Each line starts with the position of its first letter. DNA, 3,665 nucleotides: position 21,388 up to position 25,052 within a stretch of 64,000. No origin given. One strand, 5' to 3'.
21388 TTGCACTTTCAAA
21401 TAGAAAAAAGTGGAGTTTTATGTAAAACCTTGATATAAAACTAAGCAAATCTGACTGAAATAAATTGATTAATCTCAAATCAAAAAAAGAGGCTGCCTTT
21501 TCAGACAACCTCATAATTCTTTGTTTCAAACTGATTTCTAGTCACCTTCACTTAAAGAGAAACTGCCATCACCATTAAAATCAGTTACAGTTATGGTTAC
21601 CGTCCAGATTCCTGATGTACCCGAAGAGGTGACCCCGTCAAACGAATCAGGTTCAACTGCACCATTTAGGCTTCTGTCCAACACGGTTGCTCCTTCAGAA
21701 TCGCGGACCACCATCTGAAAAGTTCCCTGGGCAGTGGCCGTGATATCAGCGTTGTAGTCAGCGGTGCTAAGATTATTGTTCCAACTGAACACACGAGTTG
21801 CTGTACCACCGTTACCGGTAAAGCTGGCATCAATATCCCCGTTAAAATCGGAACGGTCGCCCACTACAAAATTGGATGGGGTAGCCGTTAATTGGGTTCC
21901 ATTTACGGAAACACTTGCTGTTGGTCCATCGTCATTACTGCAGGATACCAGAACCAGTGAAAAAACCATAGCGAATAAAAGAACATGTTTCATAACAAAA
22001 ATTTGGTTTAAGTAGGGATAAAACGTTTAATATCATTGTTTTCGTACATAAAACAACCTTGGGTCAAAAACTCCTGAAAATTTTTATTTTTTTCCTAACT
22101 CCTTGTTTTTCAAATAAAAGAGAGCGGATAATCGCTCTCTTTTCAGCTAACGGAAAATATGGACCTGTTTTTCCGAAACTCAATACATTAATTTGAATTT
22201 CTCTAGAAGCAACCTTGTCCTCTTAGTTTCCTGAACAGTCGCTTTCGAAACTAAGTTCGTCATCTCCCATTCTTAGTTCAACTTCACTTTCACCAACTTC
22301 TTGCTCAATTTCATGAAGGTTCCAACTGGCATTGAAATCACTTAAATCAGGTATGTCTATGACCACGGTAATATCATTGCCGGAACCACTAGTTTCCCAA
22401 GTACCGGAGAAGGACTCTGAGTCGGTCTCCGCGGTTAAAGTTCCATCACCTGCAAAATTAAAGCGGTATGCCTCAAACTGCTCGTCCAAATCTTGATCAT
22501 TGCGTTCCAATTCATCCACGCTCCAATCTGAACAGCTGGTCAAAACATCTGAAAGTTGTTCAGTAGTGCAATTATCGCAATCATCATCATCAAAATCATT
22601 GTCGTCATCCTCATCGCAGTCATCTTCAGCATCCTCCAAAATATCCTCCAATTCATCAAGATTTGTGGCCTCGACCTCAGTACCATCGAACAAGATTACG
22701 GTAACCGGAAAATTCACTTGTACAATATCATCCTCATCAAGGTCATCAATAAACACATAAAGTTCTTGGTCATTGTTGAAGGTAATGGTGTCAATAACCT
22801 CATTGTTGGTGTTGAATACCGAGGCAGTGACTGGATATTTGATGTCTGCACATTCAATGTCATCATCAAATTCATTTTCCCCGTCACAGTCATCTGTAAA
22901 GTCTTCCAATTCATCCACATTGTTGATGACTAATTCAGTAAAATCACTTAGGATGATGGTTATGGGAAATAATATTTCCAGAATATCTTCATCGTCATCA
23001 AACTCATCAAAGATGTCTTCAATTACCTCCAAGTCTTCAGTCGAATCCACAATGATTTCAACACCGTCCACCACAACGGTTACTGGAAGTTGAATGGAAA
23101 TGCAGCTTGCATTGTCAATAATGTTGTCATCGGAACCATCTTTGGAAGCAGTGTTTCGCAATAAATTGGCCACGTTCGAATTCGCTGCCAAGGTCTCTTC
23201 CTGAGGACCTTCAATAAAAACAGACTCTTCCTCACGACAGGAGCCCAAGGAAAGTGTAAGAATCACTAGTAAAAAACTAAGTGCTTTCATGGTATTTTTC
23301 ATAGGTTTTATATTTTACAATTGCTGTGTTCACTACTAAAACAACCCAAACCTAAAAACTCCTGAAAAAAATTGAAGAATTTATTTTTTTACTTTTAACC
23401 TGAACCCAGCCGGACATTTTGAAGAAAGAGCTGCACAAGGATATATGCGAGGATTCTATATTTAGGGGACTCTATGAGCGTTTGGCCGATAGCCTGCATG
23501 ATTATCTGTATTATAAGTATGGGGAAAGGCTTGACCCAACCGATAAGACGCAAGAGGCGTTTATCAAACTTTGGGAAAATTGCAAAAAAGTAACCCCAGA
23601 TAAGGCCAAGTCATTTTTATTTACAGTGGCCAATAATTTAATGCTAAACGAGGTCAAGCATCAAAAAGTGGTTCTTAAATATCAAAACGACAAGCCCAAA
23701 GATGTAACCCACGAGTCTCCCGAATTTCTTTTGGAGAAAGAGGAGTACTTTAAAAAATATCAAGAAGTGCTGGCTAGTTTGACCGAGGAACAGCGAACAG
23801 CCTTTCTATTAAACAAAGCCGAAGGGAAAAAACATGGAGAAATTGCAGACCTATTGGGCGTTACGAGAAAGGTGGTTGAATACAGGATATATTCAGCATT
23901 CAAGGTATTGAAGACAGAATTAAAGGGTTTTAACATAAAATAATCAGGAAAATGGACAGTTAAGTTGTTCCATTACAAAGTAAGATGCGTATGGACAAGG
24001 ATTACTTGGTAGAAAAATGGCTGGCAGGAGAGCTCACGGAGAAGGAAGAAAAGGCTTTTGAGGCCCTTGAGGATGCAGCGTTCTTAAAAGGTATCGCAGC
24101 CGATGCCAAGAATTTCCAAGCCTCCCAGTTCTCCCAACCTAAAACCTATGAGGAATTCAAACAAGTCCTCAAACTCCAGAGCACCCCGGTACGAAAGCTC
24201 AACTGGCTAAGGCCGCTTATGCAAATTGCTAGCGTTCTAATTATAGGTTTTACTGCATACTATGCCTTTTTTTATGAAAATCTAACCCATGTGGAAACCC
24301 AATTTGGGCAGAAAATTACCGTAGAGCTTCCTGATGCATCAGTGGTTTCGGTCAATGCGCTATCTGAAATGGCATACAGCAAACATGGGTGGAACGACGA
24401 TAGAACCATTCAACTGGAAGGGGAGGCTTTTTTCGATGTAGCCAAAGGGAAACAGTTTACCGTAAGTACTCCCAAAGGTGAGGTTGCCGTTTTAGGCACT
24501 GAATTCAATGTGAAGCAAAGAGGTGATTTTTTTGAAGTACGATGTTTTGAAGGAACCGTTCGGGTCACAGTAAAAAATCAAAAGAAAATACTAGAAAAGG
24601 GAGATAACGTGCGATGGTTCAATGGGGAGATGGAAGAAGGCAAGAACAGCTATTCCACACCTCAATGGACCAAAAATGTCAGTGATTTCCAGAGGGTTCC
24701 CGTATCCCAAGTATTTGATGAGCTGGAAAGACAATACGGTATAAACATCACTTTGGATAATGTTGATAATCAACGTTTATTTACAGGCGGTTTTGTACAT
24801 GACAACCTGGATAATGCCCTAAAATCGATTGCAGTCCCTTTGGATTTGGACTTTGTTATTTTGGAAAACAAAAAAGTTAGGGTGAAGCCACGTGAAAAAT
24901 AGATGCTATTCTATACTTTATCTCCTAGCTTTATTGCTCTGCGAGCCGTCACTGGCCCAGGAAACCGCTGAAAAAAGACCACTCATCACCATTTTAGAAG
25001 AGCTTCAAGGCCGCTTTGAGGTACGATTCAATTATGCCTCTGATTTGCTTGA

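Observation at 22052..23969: A complete ECF regulon readable from sequence: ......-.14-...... occurs three times inside the islet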

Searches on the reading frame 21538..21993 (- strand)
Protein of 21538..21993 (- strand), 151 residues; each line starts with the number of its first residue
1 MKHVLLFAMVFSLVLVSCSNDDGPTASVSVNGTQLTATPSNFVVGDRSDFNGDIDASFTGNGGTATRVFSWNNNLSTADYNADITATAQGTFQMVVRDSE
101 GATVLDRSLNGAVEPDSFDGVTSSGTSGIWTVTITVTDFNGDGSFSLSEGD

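Call 4: search_protein_families(library=pfam, proteins=[window:21538-21993:-], max_evalue=0.01)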
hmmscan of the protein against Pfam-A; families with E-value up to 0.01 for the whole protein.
window:21538-21993:- (151 aa): 0 families

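Call 8: search_protein_families(library=ncbifam, proteins=[window:21538-21993:-], max_evalue=0.01)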
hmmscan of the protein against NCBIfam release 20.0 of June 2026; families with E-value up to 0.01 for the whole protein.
window:21538-21993:- (151 aa): 1 family
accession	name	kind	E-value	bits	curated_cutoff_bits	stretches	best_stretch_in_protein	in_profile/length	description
NF050142.1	PG1828_fam_lipo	equivalog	0.0064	17.2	50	0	1-30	1-35/59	PG1828 family lipoprotein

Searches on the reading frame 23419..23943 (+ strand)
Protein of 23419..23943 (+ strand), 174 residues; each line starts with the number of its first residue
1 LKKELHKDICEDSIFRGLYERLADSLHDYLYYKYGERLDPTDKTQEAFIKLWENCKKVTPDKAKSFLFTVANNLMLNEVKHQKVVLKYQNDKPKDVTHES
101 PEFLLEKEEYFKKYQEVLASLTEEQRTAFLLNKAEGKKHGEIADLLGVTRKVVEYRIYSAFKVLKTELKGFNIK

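Call 4: search_protein_families(library=pfam, proteins=[window:23419-23943:+], max_evalue=0.01)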
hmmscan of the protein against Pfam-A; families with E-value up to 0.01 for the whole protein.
window:23419-23943:+ (174 aa): 5 families
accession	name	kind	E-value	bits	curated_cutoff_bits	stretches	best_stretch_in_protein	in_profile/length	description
PF08281.18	Sigma70_r4_2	-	6.5e-12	45.4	25.7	1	113-162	3-52/54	Sigma-70, region 4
PF04542.20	Sigma70_r2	-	4.5e-10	39.6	24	1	18-83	1-69/71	Sigma-70 region 2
PF04545.22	Sigma70_r4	-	0.00013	21.9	24.1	1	117-165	1-49/50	Sigma-70, region 4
PF22233.2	PhyR_sigma-like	-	0.00066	19.9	27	1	118-155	1-38/50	Response regulator PhyR, sigma-like domain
PF13384.12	HTH_23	-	0.0037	17.5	24.6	1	121-161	2-41/50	Homeodomain-like domain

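Call 8: search_protein_families(library=ncbifam, proteins=[window:23419-23943:+], max_evalue=0.01)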
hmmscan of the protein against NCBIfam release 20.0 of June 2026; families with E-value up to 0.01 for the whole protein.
window:23419-23943:+ (174 aa): 75 families (the best 25 are shown)
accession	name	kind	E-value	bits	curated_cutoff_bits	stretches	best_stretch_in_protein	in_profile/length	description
TIGR02985.1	Sig70_bacteroi1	subfamily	5.3e-28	98.3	126.4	1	14-168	2-162/162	RNA polymerase sigma-70 factor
TIGR02937.1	sigma70-ECF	superfamily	1.6e-18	66.9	42.9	1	15-168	3-165/165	sigma-70 family RNA polymerase sigma factor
NF058625.1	sigma_PG0214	equivalog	2.4e-17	63.2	130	1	23-169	14-162/170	GFO_1088 family ECF-type sigma factor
NF009179.0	PRK12527.1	equivalog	1.4e-16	61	162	1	25-170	7-155/159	RNA polymerase sigma factor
TIGR02952.1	Sig70_famx2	equivalog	7.5e-16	58.5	206.45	1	12-167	10-169/170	ECF subfamily RNA polymerase sigma factor, BldN family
NF007227.0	PRK09645.1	subfamily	2.3e-15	57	202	1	9-172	9-174/177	sigma-70 family RNA polymerase sigma factor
NF009166.1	PRK12513.1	equivalog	2.2e-14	53.6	206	1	14-169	23-187/193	RNA polymerase sigma factor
NF007229.0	PRK09647.1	equivalog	2e-13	50.2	265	1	20-169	51-203/220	RNA polymerase sigma factor SigE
NF041727.1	ECF_sigma_FecI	equivalog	1.3e-12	48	260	1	13-153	11-153/169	ferric citrate uptake sigma factor FecI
TIGR02950.1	SigM_subfam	subfamily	3.3e-12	46.5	147.95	1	18-167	5-157/159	RNA polymerase sigma factor, SigM family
TIGR02983.1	SigE-fam_strep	subfamily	5.4e-12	45.9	141.55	1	15-169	8-159/162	SigE family RNA polymerase sigma factor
NF007220.0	PRK09639.1-5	equivalog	6.7e-12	45.5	260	1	12-169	2-165/181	RNA polymerase sigma factor SigX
TIGR02959.1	SigZ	equivalog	1e-11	45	168.65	1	24-169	6-149/170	RNA polymerase sigma factor SigZ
NF009176.0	PRK12524.1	equivalog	1e-11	45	264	1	16-168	29-184/196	RNA polymerase sigma factor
NF009175.0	PRK12523.1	equivalog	3.9e-11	43.3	271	1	16-155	13-154/172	RNA polymerase sigma factor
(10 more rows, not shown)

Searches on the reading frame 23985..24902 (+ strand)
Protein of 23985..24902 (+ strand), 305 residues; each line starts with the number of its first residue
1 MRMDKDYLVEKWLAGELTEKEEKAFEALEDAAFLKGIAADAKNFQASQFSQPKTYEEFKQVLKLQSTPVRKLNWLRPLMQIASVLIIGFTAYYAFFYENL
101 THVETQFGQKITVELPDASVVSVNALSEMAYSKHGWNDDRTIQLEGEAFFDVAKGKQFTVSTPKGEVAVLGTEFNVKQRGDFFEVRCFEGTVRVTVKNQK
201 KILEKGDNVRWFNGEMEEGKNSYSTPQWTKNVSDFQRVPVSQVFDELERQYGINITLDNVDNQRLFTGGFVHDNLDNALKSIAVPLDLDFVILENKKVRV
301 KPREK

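Call 4: search_protein_families(library=pfam, proteins=[window:23985-24902:+], max_evalue=0.01)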
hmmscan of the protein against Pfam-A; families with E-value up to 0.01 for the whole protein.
window:23985-24902:+ (305 aa): 2 families
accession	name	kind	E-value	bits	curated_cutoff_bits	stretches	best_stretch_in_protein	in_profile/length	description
PF04773.18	FecR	-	1.3e-19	70.9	24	1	103-193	3-97/97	FecR protein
PF16344.10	FecR_C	-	3.1e-09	37.2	24.4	1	235-298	4-68/70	FecR, C-terminal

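Call 8: search_protein_families(library=ncbifam, proteins=[window:23985-24902:+], max_evalue=0.01)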
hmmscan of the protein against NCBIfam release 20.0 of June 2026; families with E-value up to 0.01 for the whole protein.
window:23985-24902:+ (305 aa): 3 families
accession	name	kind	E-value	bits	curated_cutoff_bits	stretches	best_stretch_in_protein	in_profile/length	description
NF007296.1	PRK09774.1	equivalog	1.5e-12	47.3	385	1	103-293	107-303/313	ferric citrate uptake sigma factor regulator FecR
NF047849.1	Lsa33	exception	1.5e-06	27.6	420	1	153-219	123-192/310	surface adhesin Lsa33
NF033165.1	lipo_LipL45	exception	6.5e-05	22.1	350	1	101-197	79-176/391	lipoprotein LipL45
